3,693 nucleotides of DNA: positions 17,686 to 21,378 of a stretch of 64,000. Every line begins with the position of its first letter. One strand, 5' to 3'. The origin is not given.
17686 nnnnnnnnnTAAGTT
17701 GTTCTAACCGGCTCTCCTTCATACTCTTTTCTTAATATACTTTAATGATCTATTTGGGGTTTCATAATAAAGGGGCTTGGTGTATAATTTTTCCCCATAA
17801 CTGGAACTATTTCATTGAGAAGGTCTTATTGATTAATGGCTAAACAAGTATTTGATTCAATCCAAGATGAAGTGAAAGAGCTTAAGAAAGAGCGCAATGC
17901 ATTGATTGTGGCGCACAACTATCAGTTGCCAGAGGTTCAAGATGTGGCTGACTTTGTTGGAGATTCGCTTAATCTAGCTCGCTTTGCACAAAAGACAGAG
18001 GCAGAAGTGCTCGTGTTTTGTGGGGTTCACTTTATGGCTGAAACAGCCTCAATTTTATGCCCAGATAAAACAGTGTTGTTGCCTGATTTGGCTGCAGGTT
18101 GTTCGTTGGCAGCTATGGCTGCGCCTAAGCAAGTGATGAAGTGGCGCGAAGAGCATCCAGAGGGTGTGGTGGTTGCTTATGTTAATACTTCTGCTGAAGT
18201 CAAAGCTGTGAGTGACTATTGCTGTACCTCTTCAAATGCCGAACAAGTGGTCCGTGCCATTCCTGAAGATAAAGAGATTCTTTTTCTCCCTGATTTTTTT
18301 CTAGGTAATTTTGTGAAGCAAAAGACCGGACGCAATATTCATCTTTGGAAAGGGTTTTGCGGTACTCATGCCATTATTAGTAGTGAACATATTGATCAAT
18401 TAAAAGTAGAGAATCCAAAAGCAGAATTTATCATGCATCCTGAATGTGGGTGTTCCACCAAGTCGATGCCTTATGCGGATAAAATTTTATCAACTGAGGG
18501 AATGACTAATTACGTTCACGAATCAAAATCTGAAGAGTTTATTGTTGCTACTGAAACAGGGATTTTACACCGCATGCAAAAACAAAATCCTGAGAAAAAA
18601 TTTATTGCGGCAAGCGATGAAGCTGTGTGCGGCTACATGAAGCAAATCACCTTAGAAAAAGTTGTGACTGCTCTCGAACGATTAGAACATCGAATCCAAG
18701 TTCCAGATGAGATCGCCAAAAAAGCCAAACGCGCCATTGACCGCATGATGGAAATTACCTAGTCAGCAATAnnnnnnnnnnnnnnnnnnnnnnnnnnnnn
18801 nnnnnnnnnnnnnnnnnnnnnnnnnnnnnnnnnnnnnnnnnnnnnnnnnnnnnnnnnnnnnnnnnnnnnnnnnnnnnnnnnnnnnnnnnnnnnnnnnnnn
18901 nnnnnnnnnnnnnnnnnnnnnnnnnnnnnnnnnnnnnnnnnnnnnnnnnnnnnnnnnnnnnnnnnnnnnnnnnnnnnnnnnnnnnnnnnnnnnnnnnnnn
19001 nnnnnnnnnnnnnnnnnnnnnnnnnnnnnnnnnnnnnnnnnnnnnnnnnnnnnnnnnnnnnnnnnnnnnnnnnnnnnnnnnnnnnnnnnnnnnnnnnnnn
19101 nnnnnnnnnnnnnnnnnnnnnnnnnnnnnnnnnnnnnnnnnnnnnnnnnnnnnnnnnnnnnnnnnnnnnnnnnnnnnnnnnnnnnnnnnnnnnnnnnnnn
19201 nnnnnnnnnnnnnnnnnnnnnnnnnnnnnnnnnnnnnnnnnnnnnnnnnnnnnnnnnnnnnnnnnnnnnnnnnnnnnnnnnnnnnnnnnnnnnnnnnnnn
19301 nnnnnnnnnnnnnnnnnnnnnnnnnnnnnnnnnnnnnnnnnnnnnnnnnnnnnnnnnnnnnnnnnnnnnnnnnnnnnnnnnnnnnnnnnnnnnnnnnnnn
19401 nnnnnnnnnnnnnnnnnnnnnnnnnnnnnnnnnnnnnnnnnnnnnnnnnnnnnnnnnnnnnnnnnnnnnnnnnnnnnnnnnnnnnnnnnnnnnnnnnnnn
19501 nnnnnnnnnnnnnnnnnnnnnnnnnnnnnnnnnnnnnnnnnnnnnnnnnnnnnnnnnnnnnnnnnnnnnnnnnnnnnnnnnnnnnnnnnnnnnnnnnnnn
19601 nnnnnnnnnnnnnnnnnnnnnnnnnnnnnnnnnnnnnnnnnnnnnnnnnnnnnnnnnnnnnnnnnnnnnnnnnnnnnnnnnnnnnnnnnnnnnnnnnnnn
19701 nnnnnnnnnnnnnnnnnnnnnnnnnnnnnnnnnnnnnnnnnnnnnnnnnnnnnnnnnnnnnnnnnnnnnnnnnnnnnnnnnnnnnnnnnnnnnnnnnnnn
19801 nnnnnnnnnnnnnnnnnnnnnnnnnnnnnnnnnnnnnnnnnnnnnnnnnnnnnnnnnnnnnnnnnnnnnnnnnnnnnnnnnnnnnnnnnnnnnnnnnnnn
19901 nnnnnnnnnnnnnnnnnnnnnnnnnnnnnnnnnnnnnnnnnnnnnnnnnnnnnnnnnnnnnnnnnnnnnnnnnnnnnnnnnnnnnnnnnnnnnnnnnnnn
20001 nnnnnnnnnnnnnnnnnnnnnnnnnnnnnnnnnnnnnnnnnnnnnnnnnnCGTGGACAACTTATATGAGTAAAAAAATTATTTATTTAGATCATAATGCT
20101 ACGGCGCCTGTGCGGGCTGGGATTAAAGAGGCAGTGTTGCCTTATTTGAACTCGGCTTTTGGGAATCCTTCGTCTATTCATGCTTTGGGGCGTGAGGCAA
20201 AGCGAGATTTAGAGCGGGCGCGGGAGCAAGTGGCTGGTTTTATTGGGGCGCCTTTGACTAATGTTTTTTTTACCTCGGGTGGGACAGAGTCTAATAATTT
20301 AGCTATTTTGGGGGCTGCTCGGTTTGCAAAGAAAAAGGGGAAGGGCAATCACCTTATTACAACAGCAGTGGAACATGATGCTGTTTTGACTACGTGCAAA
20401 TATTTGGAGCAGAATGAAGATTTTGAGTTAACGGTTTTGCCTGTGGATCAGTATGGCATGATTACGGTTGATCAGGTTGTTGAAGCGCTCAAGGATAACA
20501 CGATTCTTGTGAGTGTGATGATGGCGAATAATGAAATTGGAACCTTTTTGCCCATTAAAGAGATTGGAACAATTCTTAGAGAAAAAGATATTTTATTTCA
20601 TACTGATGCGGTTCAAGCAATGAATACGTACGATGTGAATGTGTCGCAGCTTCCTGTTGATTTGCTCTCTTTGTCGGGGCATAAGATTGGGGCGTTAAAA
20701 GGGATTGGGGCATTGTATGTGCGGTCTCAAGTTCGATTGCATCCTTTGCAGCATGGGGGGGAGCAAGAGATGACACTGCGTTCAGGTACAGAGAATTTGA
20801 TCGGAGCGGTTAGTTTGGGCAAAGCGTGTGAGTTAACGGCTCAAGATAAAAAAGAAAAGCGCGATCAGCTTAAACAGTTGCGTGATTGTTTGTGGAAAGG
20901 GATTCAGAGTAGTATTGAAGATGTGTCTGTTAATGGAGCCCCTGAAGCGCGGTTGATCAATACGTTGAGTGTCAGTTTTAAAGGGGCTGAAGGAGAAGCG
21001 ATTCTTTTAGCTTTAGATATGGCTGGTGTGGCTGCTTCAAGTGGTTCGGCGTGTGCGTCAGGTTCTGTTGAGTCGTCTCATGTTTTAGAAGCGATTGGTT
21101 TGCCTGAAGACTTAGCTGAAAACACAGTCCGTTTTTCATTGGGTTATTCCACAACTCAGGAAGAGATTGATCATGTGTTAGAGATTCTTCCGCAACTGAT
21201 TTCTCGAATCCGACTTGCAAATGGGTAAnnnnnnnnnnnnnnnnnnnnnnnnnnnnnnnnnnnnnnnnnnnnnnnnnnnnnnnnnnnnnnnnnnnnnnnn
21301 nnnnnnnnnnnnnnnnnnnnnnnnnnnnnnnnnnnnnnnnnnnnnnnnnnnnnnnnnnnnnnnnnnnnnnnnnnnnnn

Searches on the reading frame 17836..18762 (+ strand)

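Call 7: search_protein_families(library=pfam, proteins=[window:17836-18762:+])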
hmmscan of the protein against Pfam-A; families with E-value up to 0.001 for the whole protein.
window:17836-18762:+ (308 aa): 1 family
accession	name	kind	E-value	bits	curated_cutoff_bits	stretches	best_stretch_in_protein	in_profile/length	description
PF02445.21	NadA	-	6.2e-121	403.5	27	1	12-306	2-295/295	Quinolinate synthetase A protein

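Call 90: search_protein_families(library=ncbifam, proteins=[window:17836-18762:+], max_evalue=0.00001)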
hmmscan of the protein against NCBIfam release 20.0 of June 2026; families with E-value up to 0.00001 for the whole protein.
window:17836-18762:+ (308 aa): 4 families
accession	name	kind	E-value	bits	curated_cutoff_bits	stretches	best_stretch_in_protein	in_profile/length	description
NF006878.0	PRK09375.1-2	equivalog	1.7e-129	431.3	294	1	8-307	5-304/306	quinolinate synthase NadA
TIGR00550.1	nadA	equivalog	6.9e-106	353.9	262.9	1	7-308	4-309/309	quinolinate synthase NadA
NF006884.0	PRK09375.2-5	equivalog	1.4e-50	172.2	691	2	20-165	85-250/426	quinolinate synthase NadA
NF006882.0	PRK09375.2-3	equivalog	3.9e-16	58.7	561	1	22-236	74-307/447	quinolinate synthase NadA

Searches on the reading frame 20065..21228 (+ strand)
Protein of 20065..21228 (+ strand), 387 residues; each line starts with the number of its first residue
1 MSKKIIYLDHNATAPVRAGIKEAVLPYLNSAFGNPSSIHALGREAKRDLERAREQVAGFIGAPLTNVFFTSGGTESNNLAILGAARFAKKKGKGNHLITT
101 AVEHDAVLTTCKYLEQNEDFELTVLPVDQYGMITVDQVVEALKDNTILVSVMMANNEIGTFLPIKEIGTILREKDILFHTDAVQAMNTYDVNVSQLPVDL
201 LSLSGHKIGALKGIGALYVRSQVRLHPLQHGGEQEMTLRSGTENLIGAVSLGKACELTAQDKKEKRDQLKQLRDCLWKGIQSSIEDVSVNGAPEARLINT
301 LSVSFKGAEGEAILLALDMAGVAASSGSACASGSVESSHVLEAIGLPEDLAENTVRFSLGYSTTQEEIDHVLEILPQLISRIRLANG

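Call 7: search_protein_families(library=pfam, proteins=[window:20065-21228:+])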
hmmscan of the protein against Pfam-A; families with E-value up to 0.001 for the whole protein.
window:20065-21228:+ (387 aa): 3 families
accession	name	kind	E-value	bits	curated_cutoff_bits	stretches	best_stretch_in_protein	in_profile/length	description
PF00266.25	Aminotran_5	-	1.2e-80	271.7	21.5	1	6-370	1-370/371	Aminotransferase class-V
PF01212.27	Beta_elim_lyase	-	3.4e-06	27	27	1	48-219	33-210/288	Beta-eliminating lyase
PF00282.25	Pyridoxal_deC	-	0.00012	21.4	27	1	69-225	107-285/375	Pyridoxal-dependent decarboxylase conserved domain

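Call 90: search_protein_families(library=ncbifam, proteins=[window:20065-21228:+], max_evalue=0.00001)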
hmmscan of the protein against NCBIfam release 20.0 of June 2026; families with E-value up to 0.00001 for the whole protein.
window:20065-21228:+ (387 aa): 18 families
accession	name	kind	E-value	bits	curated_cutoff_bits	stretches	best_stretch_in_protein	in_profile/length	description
TIGR03402.1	FeS_nifS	equivalog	3.1e-147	490.3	530.75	1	6-383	1-374/379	cysteine desulfurase NifS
NF010611.0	PRK14012.1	equivalog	6.5e-118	394.2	548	1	3-383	4-383/406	IscS subfamily cysteine desulfurase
TIGR02006.1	IscS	equivalog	5.9e-117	391.1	643.2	1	4-383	3-379/402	IscS subfamily cysteine desulfurase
TIGR03235.1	DNA_S_dndA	equivalog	5.2e-112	374.6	480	1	7-359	1-353/353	cysteine desulfurase DndA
TIGR03403.1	nifS_epsilon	equivalog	1.1e-102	343.8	587.7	1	6-383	1-377/382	NifS family cysteine desulfurase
NF002806.0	PRK02948.1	subfamily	4.5e-91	305.7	304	1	5-381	1-374/381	IscS subfamily cysteine desulfurase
TIGR01979.1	sufS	subfamily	3.4e-48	164.5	475.1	1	3-377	17-397/403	SufS family cysteine desulfurase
TIGR01977.1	am_tr_V_EF2568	hypoth_equivalog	2.7e-44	151.7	377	1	6-377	1-375/376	cysteine desulfurase family protein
NF041166.1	f2_encap_cargo1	exception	1.3e-37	130.3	800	1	3-377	244-622/623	family 2A encapsulin nanocompartment cargo protein cysteine desulfurase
NF040779.1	Sec_lyase_SclA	exception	8.6e-37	126.9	525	1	6-379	1-377/378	selenocysteine lyase SclA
NF006791.0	PRK09295.1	equivalog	4e-27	95.3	661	1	4-233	23-254/406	cysteine desulfurase SufS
TIGR01976.1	am_tr_V_VC1184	hypoth_equivalog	1.9e-23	83.4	352.35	1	4-224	18-236/401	cysteine desulfurase-like protein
NF008126.0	PRK10874.1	equivalog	2.6e-22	79.5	607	1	2-233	17-250/401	cysteine desulfurase CsdA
TIGR03392.1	FeS_syn_CsdA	equivalog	2.6e-21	76.3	493.6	1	2-233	14-247/398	cysteine desulfurase CsdA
TIGR04343.1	egtE_PLP_lyase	equivalog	1.7e-12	46.8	400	1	45-223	52-219/370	ergothioneine biosynthesis PLP-dependent enzyme EgtE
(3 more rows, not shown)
